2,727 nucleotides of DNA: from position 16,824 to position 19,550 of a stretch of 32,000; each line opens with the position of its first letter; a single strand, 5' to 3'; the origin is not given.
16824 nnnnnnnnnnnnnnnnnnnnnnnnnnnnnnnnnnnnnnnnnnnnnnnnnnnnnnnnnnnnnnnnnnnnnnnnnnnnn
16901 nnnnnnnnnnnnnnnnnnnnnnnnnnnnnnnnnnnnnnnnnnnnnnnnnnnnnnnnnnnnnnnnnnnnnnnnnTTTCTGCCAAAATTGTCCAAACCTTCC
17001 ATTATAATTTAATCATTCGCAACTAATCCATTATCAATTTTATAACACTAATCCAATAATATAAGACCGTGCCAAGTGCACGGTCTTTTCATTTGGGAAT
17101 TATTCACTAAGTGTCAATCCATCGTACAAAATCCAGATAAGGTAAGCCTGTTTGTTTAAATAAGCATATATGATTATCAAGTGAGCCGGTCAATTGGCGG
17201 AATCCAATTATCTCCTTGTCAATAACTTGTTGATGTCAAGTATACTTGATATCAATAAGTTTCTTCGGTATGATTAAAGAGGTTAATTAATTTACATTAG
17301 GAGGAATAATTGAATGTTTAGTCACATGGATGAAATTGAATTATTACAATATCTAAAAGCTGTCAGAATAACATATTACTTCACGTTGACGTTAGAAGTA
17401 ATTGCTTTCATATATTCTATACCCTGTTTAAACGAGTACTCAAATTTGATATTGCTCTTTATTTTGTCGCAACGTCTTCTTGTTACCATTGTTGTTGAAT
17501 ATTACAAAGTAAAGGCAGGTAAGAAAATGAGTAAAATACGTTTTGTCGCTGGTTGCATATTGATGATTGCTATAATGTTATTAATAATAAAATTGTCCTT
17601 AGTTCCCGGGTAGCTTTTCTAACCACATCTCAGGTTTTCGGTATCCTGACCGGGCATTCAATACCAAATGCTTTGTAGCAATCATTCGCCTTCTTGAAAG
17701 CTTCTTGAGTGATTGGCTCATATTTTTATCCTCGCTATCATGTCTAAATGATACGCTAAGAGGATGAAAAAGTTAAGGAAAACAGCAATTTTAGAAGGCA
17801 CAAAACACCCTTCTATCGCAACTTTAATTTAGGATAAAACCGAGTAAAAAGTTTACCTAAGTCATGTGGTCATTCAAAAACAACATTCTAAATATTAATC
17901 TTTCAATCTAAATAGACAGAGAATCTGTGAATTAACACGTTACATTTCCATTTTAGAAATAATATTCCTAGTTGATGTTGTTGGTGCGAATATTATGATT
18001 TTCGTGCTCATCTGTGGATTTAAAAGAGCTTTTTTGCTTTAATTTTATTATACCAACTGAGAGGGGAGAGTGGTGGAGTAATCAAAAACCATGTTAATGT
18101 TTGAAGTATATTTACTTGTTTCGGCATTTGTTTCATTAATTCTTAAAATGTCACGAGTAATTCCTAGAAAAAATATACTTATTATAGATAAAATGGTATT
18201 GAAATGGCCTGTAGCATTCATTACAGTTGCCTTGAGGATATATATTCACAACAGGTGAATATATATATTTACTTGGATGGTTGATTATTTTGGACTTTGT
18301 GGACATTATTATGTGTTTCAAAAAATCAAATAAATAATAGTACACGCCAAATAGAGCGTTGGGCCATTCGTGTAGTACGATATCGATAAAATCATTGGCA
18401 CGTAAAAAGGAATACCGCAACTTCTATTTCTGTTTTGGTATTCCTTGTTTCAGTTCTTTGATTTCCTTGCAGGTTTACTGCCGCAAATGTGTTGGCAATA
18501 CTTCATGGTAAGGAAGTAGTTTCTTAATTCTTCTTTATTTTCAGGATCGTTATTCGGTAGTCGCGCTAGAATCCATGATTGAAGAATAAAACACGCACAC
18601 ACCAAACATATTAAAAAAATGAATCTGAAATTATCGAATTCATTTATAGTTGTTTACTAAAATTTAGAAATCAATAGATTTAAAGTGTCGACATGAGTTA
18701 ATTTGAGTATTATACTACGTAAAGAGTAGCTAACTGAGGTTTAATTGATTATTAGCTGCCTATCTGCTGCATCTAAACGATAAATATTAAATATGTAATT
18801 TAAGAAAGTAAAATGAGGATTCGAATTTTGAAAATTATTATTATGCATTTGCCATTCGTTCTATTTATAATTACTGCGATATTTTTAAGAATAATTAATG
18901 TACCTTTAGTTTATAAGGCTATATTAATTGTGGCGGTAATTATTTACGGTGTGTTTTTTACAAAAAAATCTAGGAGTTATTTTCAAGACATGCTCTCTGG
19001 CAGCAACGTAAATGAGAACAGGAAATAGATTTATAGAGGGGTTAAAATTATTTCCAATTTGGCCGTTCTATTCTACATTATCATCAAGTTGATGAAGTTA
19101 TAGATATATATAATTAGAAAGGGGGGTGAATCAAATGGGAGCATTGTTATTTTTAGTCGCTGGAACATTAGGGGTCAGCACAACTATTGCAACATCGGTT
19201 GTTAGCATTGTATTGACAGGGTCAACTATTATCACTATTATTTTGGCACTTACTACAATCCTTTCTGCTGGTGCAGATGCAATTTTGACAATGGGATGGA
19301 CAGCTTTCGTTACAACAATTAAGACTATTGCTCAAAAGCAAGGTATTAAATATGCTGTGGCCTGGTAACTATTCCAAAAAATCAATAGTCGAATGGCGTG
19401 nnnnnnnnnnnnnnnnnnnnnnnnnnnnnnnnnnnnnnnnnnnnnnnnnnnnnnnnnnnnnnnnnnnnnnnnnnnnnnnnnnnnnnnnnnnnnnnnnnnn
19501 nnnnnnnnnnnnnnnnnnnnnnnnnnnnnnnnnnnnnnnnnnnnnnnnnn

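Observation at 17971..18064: Paralogous copy of the agrD-like promoter inside the bacteriocin segment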

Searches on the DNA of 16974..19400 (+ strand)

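Call 13: search_dna_similar(query=window:16974-19400:+, collection=plasmids, mode=distant, max_rows=15)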
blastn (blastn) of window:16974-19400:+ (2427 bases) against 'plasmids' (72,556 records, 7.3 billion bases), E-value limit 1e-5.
No match.

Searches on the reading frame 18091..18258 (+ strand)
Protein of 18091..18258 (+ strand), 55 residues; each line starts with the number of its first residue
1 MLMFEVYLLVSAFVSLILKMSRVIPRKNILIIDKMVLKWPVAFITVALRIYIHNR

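Call 9: search_protein_families(library=ncbifam, proteins=[window:18091-18258:+], max_evalue=0.01)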
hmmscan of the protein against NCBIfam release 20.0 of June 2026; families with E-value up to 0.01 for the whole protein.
window:18091-18258:+ (55 aa): 0 families

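Call 52: search_protein_families(library=pfam, proteins=[window:18091-18255:+], max_evalue=1)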
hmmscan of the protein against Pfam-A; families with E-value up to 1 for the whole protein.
seq(55 aa): 0 families

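Call 58: search_protein_representatives(protein=window:18091-18258:+)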
Query: 55 residues. Proteins with E-value up to 0.001 (for the whole library): 2; up to 1e-10: 2; up to 1e-30: 0. The best 2 are listed.
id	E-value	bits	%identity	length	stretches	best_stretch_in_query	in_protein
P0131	4.7e-26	104.5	100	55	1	1-55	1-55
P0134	1.6e-11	59.4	-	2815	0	-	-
